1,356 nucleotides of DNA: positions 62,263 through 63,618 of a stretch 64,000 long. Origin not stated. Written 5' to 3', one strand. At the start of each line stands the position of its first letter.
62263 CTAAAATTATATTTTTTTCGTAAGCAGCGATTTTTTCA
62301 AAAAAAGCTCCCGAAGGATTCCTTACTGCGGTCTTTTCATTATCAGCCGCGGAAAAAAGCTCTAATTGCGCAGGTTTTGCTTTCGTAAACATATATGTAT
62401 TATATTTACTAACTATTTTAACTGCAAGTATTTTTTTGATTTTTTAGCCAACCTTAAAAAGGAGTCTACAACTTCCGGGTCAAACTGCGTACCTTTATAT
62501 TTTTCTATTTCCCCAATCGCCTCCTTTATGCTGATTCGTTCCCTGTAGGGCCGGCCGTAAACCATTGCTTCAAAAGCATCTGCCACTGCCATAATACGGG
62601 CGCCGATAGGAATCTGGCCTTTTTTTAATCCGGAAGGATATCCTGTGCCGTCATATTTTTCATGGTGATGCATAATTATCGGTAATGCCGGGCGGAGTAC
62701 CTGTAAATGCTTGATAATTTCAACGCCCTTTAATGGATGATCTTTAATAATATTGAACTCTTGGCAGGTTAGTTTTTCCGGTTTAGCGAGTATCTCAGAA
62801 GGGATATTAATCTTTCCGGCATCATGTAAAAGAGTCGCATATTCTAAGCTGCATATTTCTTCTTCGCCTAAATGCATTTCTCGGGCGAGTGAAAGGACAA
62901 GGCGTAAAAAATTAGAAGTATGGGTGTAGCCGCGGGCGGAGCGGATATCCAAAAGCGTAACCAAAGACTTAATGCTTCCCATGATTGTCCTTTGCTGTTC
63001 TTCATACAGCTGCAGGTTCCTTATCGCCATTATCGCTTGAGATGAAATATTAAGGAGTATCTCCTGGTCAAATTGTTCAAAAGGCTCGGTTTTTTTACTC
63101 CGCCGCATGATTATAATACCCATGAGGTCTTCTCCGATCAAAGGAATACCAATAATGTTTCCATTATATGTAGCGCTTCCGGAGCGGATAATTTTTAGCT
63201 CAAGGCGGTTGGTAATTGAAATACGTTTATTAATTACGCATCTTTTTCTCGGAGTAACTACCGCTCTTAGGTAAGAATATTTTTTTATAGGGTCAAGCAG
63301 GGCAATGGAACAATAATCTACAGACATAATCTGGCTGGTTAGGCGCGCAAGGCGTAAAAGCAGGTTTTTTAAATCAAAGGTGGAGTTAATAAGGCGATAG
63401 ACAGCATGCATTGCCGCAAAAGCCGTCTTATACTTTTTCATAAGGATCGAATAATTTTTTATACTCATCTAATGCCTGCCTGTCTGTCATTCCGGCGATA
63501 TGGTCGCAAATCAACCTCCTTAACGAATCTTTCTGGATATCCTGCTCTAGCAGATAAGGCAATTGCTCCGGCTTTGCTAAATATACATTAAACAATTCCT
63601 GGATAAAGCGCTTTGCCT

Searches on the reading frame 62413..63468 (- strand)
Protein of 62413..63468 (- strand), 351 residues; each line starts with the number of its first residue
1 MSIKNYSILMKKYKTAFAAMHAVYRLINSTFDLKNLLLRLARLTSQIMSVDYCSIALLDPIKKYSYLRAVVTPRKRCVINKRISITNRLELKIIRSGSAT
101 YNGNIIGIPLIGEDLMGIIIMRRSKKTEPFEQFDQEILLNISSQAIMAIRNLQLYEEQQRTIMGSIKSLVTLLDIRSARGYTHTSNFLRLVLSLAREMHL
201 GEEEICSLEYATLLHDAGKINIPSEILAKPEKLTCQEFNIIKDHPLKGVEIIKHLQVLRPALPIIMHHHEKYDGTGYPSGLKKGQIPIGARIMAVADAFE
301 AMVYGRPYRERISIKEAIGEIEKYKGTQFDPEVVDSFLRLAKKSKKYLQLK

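Call 83: search_protein_families(library=pfam, proteins=[window:62413-63468:-], max_evalue=10)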
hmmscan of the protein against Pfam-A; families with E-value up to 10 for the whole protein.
window:62413-63468:- (351 aa): 4 families
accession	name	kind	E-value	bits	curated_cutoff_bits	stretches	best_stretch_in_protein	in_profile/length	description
PF13487.12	HD_5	-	3.6e-43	147.7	27.2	1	169-333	3-170/170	HD domain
PF01966.28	HD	-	8.4e-19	68.4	22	1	181-302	2-116/116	HD domain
PF01590.32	GAF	-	0.0059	17.6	22.4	1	32-149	1-133/133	GAF domain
PF13185.12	GAF_2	-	0.0083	16.8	28.6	1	98-149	84-135/136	GAF domain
